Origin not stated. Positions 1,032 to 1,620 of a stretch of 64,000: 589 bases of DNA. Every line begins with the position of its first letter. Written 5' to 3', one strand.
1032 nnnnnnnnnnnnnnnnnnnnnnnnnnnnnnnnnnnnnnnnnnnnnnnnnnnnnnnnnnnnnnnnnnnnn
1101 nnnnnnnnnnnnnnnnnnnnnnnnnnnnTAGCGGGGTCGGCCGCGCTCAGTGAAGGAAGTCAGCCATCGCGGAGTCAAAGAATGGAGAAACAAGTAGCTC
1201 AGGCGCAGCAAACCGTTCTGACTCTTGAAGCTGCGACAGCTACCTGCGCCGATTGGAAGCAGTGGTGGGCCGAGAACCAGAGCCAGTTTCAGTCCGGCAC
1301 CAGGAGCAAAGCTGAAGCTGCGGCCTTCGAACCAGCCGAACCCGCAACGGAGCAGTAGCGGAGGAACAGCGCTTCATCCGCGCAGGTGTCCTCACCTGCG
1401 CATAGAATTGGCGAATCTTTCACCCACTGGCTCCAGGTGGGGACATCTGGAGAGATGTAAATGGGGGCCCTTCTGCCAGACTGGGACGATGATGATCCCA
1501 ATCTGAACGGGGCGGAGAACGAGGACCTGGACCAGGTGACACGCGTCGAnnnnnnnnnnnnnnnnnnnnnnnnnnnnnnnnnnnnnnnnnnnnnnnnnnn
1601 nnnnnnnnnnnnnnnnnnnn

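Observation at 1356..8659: Six copies of a ~105-nt structured element ('E') punctuating a 9-kb gene array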

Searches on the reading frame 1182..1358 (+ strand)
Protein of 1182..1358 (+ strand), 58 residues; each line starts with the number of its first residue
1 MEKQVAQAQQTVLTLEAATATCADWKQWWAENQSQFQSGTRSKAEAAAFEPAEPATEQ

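Call 13: search_protein_families(library=pfam, proteins=[window:1182-1358:+], max_evalue=0.1)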
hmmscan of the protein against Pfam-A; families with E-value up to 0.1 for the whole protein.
window:1182-1358:+ (58 aa): 0 families

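Call 38: find_homologous_proteins(query=A4, max_evalue=10)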
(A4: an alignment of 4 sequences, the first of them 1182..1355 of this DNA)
Query A4 (4 sequences) (58 aa, profile of the alignment): 2 proteins with E <= 10 among 749 candidates.
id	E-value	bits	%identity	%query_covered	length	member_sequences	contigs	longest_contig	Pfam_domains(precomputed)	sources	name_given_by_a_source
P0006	2.9e-28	115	72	74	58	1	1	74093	-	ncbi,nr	ncbi:MAG: hypothetical protein IT209_02430 [Armatimonadetes bacterium]|nr:hypothetical protein [Arma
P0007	2.8e-26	109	100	100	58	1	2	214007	-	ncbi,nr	ncbi:MAG: hypothetical protein IT209_02475 [Armatimonadetes bacterium]|nr:hypothetical protein [Arma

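Call 39: find_encoding_contigs(protein=P0007, flank=10000, max_places=10)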
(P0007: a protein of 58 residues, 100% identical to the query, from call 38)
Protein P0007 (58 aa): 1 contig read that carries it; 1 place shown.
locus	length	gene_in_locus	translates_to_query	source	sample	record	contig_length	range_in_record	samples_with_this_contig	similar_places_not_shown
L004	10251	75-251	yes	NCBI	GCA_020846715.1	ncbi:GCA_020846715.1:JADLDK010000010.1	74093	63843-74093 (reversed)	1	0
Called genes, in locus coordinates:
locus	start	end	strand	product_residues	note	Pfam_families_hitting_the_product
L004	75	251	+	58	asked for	-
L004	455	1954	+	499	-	-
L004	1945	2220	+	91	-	-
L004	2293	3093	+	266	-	-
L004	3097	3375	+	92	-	-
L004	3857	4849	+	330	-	-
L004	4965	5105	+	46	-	-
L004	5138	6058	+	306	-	PF13646:HEAT_2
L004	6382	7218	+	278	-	-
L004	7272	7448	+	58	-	-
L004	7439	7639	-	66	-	-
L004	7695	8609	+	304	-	PF13646:HEAT_2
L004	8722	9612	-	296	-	-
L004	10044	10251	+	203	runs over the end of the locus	PF06971:Put_DNA-bind_N, PF02629:CoA_binding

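Call 83: search_protein_families(library=ncbifam, proteins=[window:1182-1358:+], max_evalue=1)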
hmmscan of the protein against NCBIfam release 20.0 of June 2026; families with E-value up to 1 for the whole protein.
window:1182-1358:+ (58 aa): 0 families

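Call 84: search_protein_families(library=padloc, proteins=[window:1182-1358:+], max_evalue=0.01)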
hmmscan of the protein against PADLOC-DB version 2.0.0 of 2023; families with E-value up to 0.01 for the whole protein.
window:1182-1358:+ (58 aa): 0 families

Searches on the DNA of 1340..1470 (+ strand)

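Call 53: build_rna_model(alignment_id=A2)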
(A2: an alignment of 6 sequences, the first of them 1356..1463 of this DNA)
Model R1 built from alignment A2 (6 sequences, 108 columns); structure: RNAalifold consensus.
model positions 108; base pairs 32; branch points 1; effective number of sequences 0.92; information 0.59 bits per position. Calibrated on 0.2 Mb of random sequence (short: E-values are rough).
structure used (alignment columns):
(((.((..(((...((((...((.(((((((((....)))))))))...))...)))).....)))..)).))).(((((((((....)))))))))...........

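Call 54: search_with_rna_model(model_id=R1, sources=[window, L005, L006, L003], max_evalue=10, show_alignments=10)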
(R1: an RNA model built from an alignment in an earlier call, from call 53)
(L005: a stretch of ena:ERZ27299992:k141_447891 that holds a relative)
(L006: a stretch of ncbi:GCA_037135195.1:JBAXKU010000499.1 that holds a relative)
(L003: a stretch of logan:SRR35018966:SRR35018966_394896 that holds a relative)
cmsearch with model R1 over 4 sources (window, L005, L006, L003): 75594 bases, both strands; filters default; matches with E-value up to 10: 14.
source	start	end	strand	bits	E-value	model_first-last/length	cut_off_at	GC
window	1356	1463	+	131.7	2.8e-30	1-108/108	no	0.56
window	4716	4823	+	127.9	2.3e-29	1-108/108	no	0.56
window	5957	6064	+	127.8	2.5e-29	1-108/108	no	0.59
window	7163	7270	+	124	2.1e-28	1-108/108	no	0.58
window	8553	8660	+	121.9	7e-28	1-108/108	no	0.57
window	3223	3330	+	102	5e-23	1-108/108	no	0.59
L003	1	50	+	46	2.5e-09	59-108/108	5'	0.58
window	1369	1478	-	33.5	2.8e-06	1-108/108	no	0.58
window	3236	3341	-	33.3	3.2e-06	1-108/108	no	0.57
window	5981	6002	-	17.8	0.019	25-46/108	no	0.64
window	4729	4833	-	13.8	0.19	1-108/108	no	0.55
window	7238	7259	-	8.2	4.2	76-97/108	no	0.64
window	7181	7211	-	7.6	6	22-52/108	no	0.61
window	8577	8598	-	6.8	9.5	25-46/108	no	0.68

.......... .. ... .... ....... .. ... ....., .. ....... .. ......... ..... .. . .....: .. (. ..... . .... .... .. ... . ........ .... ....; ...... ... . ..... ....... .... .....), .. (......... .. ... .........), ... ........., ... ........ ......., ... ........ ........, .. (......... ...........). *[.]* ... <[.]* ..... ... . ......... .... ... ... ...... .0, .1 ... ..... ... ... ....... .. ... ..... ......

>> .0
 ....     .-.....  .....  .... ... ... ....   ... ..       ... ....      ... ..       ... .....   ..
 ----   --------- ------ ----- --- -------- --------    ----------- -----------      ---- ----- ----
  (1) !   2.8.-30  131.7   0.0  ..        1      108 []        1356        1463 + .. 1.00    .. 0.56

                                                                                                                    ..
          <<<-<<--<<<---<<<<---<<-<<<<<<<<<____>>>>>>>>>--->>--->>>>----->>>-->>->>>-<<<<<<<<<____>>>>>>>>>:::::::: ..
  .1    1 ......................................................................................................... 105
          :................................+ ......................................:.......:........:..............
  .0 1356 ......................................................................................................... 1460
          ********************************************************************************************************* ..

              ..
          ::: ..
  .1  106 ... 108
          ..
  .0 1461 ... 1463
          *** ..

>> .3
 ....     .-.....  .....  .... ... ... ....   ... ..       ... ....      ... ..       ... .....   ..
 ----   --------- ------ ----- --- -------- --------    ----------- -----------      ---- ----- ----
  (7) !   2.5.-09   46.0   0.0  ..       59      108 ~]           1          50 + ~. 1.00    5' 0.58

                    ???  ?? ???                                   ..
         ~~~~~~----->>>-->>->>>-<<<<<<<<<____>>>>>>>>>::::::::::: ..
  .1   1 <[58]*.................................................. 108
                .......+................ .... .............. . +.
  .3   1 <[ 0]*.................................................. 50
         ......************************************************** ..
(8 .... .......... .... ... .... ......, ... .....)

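Call 58: search_with_rna_model(model_id=R1, sources=[L007, L008, L009, L005, L006], max_evalue=10, filters=off)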
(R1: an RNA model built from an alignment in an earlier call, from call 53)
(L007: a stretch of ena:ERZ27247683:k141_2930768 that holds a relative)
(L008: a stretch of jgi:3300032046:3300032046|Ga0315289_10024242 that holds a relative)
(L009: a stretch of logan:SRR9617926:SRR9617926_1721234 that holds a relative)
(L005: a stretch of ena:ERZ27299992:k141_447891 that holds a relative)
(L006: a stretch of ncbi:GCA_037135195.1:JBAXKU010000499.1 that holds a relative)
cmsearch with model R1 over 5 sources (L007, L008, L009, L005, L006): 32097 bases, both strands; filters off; matches with E-value up to 10: 9.
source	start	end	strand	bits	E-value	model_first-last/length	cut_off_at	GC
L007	2204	2299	-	7.6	2.5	1-108/108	no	0.56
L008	2189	2284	-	7.6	2.5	1-108/108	no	0.56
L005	5574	5647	+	6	6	1-108/108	no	0.66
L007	7562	7584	-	5.3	9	75-97/108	no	0.7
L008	7547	7569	-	5.3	9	75-97/108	no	0.7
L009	4917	4939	-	5.3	9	75-97/108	no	0.7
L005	5592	5655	-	5.3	9.4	1-108/108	no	0.62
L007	1567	1608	+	5.2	9.6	1-108/108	no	0.6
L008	1552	1593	+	5.2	9.6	1-108/108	no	0.6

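Call 63: search_with_rna_model(model_id=R1, sources=[L010, L011, L012, L013], max_evalue=10, filters=off, show_alignments=6)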
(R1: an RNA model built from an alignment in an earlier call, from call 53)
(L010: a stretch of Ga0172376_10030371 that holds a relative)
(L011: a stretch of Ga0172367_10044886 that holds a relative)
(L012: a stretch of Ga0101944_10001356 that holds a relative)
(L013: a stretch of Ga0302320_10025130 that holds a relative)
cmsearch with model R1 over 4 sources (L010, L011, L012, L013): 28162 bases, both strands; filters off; matches with E-value up to 10: 16.
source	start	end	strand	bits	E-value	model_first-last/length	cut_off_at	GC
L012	6659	6707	+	14.3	0.051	1-108/108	no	0.71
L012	5095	5131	-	11.2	0.3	17-56/108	no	0.78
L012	7608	7667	+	10.8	0.36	1-108/108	no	0.68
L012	5009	5134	+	9.5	0.74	1-108/108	no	0.63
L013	5441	5528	+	9.4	0.79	1-108/108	no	0.39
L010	3482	3535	+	9.3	0.87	1-108/108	no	0.48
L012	7600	7656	-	8.7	1.2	1-108/108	no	0.75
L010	1279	1388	+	8.4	1.4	1-108/108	no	0.55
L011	253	362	-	8.4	1.4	1-108/108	no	0.55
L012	7881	7961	+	7.7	2.1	1-108/108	no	0.62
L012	2266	2320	-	6.6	3.9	1-108/108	no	0.65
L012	956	1038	-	6.3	4.7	1-108/108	no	0.65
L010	3963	4052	+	5.9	5.8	1-108/108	no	0.72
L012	6355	6377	-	5.3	7.9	25-47/108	no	0.57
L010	3298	3398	+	5.3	8.2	1-108/108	no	0.54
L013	2966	3055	+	5.1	9.1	1-108/108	no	0.42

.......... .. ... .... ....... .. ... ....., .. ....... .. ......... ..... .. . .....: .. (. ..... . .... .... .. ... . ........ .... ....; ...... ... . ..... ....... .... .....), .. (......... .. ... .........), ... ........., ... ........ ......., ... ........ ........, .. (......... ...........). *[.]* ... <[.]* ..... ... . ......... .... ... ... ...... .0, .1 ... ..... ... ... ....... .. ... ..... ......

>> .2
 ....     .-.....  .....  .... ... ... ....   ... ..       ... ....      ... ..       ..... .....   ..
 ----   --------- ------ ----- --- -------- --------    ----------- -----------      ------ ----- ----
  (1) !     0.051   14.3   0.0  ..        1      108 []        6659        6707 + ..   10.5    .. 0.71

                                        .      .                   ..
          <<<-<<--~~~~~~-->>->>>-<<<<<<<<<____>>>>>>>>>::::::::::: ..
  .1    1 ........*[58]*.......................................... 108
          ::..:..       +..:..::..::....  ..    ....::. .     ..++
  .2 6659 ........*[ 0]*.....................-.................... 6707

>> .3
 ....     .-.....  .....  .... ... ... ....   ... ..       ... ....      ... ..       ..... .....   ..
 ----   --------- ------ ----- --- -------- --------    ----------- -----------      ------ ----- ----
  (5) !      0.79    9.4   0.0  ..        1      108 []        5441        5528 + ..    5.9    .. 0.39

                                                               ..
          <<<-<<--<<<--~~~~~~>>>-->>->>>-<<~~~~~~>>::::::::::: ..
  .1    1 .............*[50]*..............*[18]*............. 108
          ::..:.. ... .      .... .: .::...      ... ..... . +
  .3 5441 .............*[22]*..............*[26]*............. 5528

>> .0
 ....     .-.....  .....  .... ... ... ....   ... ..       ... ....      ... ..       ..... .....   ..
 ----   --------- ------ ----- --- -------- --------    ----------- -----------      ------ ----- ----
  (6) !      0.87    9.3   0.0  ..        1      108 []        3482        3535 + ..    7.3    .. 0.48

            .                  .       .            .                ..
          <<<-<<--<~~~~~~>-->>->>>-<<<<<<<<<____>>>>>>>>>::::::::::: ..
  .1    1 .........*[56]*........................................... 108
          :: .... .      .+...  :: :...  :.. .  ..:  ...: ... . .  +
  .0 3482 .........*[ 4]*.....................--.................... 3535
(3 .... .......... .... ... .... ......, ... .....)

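Call 80: search_dna_similar(query=window:1340-1470:+, collection=plasmids, mode=distant, max_evalue=0.01, max_rows=10)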
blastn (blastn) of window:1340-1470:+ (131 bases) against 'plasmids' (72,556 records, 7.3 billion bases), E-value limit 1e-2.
No match.

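Call 81: search_dna_similar(query=window:1340-1470:+, collection=phages, mode=distant, max_evalue=0.01, max_rows=10)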
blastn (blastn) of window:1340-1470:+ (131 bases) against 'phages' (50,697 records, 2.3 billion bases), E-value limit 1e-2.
No match.
